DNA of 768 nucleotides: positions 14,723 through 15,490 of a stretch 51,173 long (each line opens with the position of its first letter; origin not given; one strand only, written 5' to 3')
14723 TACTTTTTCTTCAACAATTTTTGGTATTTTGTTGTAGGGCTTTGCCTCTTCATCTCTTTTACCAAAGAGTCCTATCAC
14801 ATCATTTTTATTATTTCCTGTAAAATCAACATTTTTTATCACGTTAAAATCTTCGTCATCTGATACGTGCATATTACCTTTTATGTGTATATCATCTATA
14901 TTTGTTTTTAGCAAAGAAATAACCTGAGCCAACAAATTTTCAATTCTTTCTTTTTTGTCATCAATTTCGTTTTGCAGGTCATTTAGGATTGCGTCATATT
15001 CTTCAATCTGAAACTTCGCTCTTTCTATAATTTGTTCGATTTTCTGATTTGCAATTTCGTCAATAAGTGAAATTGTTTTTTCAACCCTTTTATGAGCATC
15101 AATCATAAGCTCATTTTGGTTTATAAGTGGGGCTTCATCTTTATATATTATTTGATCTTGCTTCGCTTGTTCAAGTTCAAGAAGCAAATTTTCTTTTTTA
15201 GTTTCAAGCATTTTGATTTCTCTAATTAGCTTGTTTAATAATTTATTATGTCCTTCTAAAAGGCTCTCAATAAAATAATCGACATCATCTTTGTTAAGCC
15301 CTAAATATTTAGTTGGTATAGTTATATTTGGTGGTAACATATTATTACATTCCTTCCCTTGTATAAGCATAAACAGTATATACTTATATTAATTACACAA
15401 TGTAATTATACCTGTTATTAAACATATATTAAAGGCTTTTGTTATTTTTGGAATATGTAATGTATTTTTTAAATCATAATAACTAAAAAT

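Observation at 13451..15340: DivIVA-like targeting module fused to a degenerate GGDEF and an intact EAL phosphodiesterase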

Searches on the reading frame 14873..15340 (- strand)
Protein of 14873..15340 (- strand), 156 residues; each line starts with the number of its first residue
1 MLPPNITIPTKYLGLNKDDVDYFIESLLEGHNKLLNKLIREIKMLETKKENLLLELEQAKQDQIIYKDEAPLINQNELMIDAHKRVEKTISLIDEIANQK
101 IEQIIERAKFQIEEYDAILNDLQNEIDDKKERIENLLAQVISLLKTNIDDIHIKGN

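Call 24: search_protein_representatives(alignment_id=A1)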
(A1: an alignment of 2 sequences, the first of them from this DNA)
Query: 2 sequences, 161 profile positions. Proteins with E-value up to 0.001 (for the whole library): 37; up to 1e-10: 14; up to 1e-30: 9. The best 37 are listed.
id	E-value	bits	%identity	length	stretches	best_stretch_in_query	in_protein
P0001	8.0e-70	250.5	-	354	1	1-161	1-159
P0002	9.1e-47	175.5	-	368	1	1-160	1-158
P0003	1.0e-42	162.4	-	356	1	7-160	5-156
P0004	1.1e-41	159.0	-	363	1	1-158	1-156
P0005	3.2e-39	151.0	-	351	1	5-160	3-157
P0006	8.2e-36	139.9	-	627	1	5-160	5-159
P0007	2.4e-35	138.4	-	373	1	2-154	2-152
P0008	6.8e-34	133.7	-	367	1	1-158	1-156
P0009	7.5e-31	123.8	-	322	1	7-153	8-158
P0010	2.0e-27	112.7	-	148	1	8-144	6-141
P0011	3.0e-26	108.8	-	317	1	2-152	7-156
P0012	2.6e-15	73.3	-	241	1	5-155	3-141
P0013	1.3e-14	71.0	-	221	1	3-156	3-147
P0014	5.0e-11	59.4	-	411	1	4-157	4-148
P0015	1.6e-10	57.7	-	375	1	8-148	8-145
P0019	4.8e-09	52.9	-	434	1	10-153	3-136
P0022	2.0e-06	44.4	-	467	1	8-153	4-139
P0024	2.6e-06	44.0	-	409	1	5-154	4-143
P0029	8.1e-05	39.2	-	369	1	3-151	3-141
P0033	2.2e-04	37.8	-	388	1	5-150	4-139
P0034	2.7e-04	37.5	-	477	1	7-150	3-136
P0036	7.2e-04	36.1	-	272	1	7-153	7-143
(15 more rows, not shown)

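Call 30: search_solved_structures(query=A2, max_evalue=10, show_alignments=4)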
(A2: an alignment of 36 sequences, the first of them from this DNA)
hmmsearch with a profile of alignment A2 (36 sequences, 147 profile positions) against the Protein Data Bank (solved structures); distinct sequences matched with E-value up to 10: 113 (the best 60 are shown).
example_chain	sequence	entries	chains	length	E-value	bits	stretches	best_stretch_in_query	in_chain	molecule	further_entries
9pv2_A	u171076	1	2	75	0.00013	25.1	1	13-60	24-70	Cell cycle protein GpsB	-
8e2c_A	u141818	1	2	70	0.00021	24.5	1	13-60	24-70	Cell cycle protein GpsB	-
8e2b_A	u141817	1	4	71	0.00022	24.4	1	13-60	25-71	Cell cycle protein GpsB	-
4ug1_A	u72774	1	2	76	0.00095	22.3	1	6-59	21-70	CELL CYCLE PROTEIN GPSB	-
6ec0_A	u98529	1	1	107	0.0012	22.1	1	27-69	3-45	Keratin 1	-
13hr_I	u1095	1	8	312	0.0054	19.9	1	36-133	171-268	Mce/MlaD domain-containing protein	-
6gqa_A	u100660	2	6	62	0.0062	19.7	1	6-48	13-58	Cell cycle protein GpsB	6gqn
6e2j_A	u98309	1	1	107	0.0064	19.6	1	32-69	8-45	Keratin, type II cytoskeletal 1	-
9y5f_B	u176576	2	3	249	0.0069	19.5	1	67-133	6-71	sc-t-SNARE-5.s.8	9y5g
2wuj_A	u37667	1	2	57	0.013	18.6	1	5-37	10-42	SEPTUM SITE-DETERMINING PROTEIN DIVIVA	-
5cwt_A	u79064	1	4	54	0.014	18.5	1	96-129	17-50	Nucleoporin NUP57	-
6gpz_B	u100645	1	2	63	0.016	18.4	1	6-58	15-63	Cell cycle protein GpsB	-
4ug3_A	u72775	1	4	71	0.016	18.4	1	6-61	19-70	CELL CYCLE PROTEIN GPSB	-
8qox_B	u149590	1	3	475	0.02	18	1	26-131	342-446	Conserved membrane protein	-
6gp7_B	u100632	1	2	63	0.026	17.7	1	6-58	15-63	Cell cycle protein GpsB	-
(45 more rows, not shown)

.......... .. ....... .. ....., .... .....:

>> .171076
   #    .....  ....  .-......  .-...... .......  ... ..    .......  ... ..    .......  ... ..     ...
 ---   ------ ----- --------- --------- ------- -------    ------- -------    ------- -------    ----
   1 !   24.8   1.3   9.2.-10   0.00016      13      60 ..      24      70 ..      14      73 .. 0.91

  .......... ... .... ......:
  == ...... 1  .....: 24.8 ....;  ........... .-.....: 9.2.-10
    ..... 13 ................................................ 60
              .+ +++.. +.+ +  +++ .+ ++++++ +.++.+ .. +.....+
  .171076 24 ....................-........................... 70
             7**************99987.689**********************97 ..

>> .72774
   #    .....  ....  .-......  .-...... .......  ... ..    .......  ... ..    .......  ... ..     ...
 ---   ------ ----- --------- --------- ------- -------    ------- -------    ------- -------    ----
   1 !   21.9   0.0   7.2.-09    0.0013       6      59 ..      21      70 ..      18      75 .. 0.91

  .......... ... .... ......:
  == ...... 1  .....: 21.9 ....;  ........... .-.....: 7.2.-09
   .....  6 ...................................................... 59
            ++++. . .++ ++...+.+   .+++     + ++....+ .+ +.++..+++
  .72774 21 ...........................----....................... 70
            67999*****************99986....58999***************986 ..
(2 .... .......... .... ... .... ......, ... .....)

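Call 31: search_protein_families(library=pfam, alignment_id=A2, max_evalue=1)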
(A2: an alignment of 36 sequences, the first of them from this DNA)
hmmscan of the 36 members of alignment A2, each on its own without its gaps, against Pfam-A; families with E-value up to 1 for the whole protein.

A. member 1, seq(156 aa): 13 families
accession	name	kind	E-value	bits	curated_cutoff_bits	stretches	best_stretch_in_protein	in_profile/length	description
PF05103.18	DivIVA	-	0.0045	17.4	28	1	6-130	9-127/131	DivIVA protein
PF00509.23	Hemagglutinin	-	0.033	13.1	31.8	1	89-142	369-421/550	Haemagglutinin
PF10444.14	Nbl1_Borealin_N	-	0.057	13.5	24.4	1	115-147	2-34/57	Nbl1 / Borealin N terminal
PF02671.26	PAH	-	0.077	13.2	21.3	0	118-147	9-34/45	Paired amphipathic helix repeat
PF22333.2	Ago_PAZ_arc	-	0.082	13.7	27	1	77-108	21-52/96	Argonaute, PAZ domain, archaea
PF13767.11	DUF4168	-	0.099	14.1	25.8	1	40-125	10-88/95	Domain of unknown function (DUF4168)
PF06062.16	UPF0231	-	0.13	13.1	25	0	25-95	29-99/121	Uncharacterised protein family (UPF0231)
PF08287.16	DASH_Spc19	-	0.19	12.1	26.3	1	18-63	59-104/155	Spc19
PF06785.16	UPF0242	-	0.2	12.1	33.5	1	41-140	91-180/194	Uncharacterised protein family (UPF0242) N-terminus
PF09687.15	PRESAN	-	0.44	11.4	23.7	0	35-135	23-123/125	Plasmodium RESA N-terminal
PF06103.16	DUF948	-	0.61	10.7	37.2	1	82-140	20-77/89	Bacterial protein of unknown function (DUF948)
PF19174.5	DUF5856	-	0.7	11.4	34.6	0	88-151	19-83/94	Family of unknown function (DUF5856)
PF04859.17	DUF641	-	0.71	10.7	27.6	1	97-144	71-118/127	Plant protein of unknown function (DUF641)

B. families by the number of members that match (of 36 scanned): 318 families (the first 25 are shown)
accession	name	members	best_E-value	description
PF05103.18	DivIVA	33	2e-07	DivIVA protein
PF06785.16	UPF0242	18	0.00056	Uncharacterised protein family (UPF0242) N-terminus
PF25764.1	KIF21A_4th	16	0.00055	KIF21A-like domain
PF06103.16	DUF948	14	0.013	Bacterial protein of unknown function (DUF948)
PF14362.11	DUF4407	12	0.00063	Domain of unknown function (DUF4407)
PF25450.1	Rab11-FIP3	11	0.011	Rab11-FIP3-like domain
PF02601.20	Exonuc_VII_L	8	0.016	Exonuclease VII, large subunit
PF17675.6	APG6_N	8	0.02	Apg6 coiled-coil region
PF01544.23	CorA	8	0.089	CorA-like Mg2+ transporter protein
PF05377.16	FlaC_arch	7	0.025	Flagella accessory protein C (FlaC)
PF22216.1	Sas-6_C_CC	6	0.0025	Spindle assembly abnormal protein 6 homolog, C-terminal coiled coil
PF04513.17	Baculo_PEP_C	6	0.0027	Baculovirus polyhedron envelope protein, PEP, C terminus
PF04102.17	SlyX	6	0.0039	SlyX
PF07889.17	DUF1664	6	0.013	Protein of unknown function (DUF1664)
PF01920.25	Prefoldin_2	6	0.015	Prefoldin subunit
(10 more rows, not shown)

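Call 47: predict_structure(alignment_id=A2)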
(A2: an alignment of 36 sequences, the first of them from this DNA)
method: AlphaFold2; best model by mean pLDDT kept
length: 156 residues; sequences in the alignment: 36
mean_pLDDT: 85.9   pTM: 0.39
mean pLDDT of the five models: 85.9, 84.6, 82.5, 82.4, 81.8
residues with pLDDT >= 90: 94; 70-90: 35; 50-70: 23; < 50: 4
segments of 3 or more residues with pLDDT < 50: none
pLDDT, mean of each block of 10 residues (from residue 1): 58 74 90 95 96 88 58 71 93 96 97 97 98 97 91 71
secondary structure, 60 per line:
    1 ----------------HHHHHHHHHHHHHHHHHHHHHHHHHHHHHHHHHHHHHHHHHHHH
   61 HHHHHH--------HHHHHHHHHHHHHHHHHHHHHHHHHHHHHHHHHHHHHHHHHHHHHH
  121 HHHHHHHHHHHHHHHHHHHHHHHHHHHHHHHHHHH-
elements in order: H17-66 H75-155

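Call 53: fold_search(model_id=the predicted structure, library=pdb)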
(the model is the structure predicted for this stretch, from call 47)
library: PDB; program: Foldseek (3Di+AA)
matches with E <= 10: 0; with E <= 0.001: 0
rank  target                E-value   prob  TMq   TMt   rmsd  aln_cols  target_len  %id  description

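Call 63: search_protein_families(library=pfam, proteins=[P0022, P0034], max_evalue=1)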
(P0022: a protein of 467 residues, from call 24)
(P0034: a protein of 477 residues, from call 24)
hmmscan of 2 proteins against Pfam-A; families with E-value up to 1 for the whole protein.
P0022 (467 aa): 2 families
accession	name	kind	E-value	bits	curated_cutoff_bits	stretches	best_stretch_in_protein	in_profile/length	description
PF05239.21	PRC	-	2.5e-05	24.6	21.2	1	179-240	7-71/78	PRC-barrel domain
PF04102.17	SlyX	-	0.84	10.8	30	0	20-60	8-55/67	SlyX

P0034 (477 aa): 4 families
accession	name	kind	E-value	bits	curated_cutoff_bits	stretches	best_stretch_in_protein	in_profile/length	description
PF05239.21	PRC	-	4.1e-07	30.3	21.2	1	179-233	7-62/78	PRC-barrel domain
PF05103.18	DivIVA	-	0.015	15.7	28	1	3-113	10-120/131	DivIVA protein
PF19186.5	DUF5868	-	0.19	12.2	33.1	1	12-117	63-157/195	Family of unknown function (DUF5868)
PF16342.10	DUF4972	-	0.24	11.7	28.8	0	38-103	42-118/128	Domain of unknown function (DUF4972)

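Call 69: list_cluster_members(proteins=[P0002, P0013, P0014, P0019, P0022, P0024, P0033, P0036, P0029, P0046])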
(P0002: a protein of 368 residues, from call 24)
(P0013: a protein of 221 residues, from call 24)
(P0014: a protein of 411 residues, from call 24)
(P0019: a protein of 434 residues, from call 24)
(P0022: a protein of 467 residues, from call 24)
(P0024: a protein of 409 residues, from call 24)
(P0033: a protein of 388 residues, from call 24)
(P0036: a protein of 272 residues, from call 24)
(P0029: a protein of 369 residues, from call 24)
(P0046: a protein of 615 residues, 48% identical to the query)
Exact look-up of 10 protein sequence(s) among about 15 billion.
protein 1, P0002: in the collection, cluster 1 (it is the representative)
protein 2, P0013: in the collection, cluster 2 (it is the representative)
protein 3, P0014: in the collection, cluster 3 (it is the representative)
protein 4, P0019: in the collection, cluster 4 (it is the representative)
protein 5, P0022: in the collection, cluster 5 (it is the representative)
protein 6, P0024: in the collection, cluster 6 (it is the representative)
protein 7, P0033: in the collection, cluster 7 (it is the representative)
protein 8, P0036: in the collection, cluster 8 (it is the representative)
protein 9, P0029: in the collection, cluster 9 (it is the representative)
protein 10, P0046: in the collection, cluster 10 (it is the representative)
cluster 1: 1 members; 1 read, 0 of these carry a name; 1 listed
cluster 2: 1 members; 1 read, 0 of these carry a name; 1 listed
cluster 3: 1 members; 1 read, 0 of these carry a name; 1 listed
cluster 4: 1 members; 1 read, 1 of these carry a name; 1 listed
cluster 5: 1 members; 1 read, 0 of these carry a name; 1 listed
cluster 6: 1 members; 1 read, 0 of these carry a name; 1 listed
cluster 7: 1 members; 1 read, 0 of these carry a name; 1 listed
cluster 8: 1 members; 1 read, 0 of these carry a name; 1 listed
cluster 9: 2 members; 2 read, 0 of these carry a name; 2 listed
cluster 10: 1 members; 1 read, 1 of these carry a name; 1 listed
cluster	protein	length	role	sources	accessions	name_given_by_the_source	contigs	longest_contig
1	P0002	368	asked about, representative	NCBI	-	-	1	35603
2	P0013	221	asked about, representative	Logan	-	-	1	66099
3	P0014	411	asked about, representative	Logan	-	-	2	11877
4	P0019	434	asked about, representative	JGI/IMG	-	hypothetical protein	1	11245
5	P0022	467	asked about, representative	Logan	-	-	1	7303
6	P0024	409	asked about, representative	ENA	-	-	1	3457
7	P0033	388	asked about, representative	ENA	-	-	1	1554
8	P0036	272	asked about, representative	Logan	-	-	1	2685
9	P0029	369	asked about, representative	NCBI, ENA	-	-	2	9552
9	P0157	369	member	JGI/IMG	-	-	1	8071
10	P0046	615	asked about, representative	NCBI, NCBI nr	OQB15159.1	MAG: Phytochrome-like protein cph2 [Firmicutes bacterium ADurb.Bin193]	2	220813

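Call 70: search_protein_families(library=ncbifam, alignment_id=A2, max_evalue=1)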
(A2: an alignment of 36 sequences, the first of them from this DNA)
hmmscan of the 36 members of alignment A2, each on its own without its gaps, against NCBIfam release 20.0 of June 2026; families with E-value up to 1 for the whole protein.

A. member 1, seq(156 aa): 2 families
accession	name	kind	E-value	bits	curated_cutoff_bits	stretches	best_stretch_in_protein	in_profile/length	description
NF045780.1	TrlF_fam_ATP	equivalog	0.06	12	350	1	17-151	573-706/944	TrlF family AAA-like ATPase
NF052320.1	Cbp1_fam_LP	subfamily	0.72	9.3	90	0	59-149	80-168/286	Cbp1 family collagen-binding glycoprotein adhesin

B. families by the number of members that match (of 36 scanned): 185 families (the first 25 are shown)
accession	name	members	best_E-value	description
NF010725.0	PRK14127.1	16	1.9e-05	cell division regulator GpsB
TIGR02168.1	SMC_prok_B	14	2.8e-05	chromosome segregation protein SMC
NF045780.1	TrlF_fam_ATP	13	0.045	TrlF family AAA-like ATPase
NF045487.1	ASRP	12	2.5e-05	archaea-specific SMC-related protein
TIGR04527.1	mycoplas_twoTM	12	0.0024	MG_279/MG_280 family protein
TIGR04211.1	SH3_and_anchor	11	0.0069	TIGR04211 family SH3 domain-containing protein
TIGR02169.1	SMC_prok_A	10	0.00042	chromosome segregation protein SMC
TIGR03544.1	DivI1A_domain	10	0.0009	DivIVA domain-containing protein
NF045995.1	MAG0865_DivIVA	9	0.0093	MAG0865 family DivIVA-related protein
TIGR01069.2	mutS2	8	8.3e-05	endonuclease MutS2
NF033930.1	pneumo_PspA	7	0.0032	pneumococcal surface protein A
TIGR01843.1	type_I_hlyD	7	0.039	HlyD family type I secretion periplasmic adaptor subunit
NF033885.1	conj_TraP_IncI1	6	0.13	conjugal transfer protein TraP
TIGR04523.1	Mplasa_alph_rch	5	0.0036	helix-rich protein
NF033542.1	transpos_IS110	5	0.0074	IS110 family RNA-guided transposase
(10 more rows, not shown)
